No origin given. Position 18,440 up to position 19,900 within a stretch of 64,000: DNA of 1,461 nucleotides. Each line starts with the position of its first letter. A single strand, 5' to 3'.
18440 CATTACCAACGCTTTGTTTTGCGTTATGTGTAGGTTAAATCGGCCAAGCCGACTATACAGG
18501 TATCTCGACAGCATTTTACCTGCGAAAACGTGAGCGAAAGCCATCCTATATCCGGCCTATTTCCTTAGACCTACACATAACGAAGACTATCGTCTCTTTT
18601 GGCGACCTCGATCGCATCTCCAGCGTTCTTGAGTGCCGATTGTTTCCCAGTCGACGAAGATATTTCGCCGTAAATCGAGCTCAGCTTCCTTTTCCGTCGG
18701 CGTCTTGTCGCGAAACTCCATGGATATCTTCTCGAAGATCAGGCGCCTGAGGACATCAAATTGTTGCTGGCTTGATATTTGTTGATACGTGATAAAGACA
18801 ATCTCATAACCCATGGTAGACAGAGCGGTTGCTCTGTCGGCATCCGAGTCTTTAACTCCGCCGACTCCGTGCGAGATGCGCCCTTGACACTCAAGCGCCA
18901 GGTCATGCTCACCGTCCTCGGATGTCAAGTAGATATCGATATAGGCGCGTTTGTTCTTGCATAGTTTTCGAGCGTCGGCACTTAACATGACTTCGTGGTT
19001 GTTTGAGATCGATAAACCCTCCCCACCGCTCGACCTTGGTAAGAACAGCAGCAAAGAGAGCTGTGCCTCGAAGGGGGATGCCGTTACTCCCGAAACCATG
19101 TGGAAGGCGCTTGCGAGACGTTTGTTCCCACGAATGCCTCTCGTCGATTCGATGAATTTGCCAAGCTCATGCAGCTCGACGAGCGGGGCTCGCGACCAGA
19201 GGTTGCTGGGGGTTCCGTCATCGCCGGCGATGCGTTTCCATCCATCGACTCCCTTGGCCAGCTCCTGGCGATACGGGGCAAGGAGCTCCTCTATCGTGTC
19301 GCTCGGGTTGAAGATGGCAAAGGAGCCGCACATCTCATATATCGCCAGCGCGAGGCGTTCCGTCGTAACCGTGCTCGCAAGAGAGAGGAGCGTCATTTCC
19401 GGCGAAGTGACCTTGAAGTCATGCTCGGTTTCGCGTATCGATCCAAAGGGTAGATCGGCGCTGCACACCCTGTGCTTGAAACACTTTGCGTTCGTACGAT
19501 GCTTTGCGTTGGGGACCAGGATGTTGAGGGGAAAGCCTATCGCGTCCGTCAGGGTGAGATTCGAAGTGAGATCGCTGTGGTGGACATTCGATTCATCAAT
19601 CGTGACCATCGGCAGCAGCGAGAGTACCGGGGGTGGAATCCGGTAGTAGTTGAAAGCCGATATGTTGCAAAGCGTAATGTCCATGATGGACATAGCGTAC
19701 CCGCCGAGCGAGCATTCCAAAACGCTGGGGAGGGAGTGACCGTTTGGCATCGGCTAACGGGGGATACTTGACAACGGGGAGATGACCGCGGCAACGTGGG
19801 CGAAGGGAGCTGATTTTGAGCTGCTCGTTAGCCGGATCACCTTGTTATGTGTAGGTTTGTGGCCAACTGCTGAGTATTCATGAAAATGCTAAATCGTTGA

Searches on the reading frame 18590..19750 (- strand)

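Call 8: search_protein_families(library=pfam, proteins=[window:18590-19750:-])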
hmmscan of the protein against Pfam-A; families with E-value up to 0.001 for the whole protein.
window:18590-19750:- (387 aa): 1 family
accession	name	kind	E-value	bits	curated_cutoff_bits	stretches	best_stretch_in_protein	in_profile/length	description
PF18741.7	MTES_1575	-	0.00031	21.2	38.2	1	266-324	22-80/96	REase_MTES_1575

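Call 9: search_protein_families(library=ncbifam, proteins=[window:18590-19750:-])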
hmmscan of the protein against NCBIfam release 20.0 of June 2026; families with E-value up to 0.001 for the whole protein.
window:18590-19750:- (387 aa): 0 families
